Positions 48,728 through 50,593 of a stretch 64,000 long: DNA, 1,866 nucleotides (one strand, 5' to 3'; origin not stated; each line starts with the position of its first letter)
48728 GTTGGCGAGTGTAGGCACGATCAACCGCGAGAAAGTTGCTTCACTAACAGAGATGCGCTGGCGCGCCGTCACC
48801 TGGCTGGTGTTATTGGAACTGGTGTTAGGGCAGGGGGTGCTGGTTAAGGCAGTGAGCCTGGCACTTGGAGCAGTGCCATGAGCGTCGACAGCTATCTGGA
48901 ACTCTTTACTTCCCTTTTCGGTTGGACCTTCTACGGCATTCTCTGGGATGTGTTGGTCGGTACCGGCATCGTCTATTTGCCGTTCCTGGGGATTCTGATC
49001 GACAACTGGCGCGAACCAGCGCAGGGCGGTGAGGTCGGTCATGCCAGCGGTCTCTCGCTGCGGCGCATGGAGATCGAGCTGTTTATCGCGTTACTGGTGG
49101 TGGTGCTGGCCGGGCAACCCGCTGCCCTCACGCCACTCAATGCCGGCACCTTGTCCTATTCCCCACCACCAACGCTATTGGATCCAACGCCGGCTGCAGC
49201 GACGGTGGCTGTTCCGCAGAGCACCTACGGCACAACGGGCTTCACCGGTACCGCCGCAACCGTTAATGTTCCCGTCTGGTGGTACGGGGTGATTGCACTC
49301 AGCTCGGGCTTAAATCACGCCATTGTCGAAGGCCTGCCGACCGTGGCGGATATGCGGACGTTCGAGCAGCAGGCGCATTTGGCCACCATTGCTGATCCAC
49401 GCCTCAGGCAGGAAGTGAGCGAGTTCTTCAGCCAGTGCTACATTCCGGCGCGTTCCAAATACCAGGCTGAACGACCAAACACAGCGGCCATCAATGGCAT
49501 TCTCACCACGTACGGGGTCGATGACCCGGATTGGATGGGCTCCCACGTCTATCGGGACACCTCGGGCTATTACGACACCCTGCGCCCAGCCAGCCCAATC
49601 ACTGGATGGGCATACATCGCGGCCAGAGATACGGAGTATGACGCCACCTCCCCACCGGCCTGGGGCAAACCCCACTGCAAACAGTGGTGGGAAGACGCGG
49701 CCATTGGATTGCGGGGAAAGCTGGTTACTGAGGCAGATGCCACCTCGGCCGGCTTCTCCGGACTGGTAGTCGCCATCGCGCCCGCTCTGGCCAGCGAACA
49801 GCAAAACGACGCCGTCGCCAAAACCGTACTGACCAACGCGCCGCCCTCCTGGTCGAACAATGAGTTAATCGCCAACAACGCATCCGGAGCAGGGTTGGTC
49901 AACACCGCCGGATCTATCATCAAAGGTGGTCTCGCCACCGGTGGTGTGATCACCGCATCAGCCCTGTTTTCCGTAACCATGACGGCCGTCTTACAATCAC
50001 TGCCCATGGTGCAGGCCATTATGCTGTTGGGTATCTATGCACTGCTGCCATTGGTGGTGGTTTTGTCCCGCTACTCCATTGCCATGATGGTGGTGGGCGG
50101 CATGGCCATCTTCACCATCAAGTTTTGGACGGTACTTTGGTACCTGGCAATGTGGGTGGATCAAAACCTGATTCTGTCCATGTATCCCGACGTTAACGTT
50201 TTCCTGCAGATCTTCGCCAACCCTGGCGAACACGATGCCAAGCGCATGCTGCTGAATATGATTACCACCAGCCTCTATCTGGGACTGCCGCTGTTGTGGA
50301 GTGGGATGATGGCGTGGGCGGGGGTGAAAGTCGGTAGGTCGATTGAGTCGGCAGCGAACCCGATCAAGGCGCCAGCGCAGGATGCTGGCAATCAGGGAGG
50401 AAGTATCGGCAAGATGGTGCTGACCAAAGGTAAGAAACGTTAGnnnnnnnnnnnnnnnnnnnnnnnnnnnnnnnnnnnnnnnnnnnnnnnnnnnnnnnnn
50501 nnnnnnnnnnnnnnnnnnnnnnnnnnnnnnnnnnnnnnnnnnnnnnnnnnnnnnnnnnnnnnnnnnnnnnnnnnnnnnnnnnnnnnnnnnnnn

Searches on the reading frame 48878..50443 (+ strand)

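Call 34: search_protein_families(library=pfam, proteins=[window:48878-50443:+], max_evalue=0.0001)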
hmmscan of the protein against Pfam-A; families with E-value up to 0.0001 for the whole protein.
window:48878-50443:+ (521 aa): 1 family
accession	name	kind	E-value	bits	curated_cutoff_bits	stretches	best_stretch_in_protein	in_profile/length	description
PF07916.16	TraG_N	-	3e-78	264.3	36.1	1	8-497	1-458/462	TraG-like protein, N-terminal region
